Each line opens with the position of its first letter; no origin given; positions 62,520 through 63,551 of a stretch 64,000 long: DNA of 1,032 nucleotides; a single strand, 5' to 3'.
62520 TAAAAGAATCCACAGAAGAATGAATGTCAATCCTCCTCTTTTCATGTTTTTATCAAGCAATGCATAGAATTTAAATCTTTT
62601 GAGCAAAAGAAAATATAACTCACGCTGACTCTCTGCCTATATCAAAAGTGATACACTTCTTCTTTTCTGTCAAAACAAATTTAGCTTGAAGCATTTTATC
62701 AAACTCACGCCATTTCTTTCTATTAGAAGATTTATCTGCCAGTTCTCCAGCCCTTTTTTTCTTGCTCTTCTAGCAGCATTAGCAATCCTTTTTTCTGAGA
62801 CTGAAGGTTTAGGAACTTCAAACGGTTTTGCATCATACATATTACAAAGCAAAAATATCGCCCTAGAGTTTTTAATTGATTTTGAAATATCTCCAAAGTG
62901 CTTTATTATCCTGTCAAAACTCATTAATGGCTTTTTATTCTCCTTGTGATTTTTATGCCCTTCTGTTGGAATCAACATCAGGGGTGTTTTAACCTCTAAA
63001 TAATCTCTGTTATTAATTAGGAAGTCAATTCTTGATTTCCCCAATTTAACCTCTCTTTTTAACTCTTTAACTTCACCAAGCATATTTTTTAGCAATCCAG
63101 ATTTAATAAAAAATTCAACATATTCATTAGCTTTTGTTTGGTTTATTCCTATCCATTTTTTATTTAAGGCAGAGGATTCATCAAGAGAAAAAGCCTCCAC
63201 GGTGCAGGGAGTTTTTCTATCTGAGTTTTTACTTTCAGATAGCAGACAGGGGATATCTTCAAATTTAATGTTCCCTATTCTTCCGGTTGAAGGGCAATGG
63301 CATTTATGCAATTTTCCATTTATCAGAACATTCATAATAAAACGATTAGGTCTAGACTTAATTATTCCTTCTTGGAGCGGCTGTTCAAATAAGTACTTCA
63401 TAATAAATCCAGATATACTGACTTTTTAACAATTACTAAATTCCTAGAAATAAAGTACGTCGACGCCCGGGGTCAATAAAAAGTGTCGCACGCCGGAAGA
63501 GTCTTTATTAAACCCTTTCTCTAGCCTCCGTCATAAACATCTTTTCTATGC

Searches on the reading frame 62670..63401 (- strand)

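Call 57: search_protein_families(library=pfam, proteins=[window:62670-63401:-], max_evalue=0.001)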
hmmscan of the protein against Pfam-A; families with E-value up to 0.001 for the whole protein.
window:62670-63401:- (243 aa): 2 families
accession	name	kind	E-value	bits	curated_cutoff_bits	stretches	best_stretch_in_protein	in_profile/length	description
PF17746.7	SfsA_N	-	2.6e-15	56.7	25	1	17-86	3-63/63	SfsA N-terminal OB domain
PF03749.19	SfsA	-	2.3e-11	44.1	22.8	1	91-229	3-136/138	Sugar fermentation stimulation protein RE domain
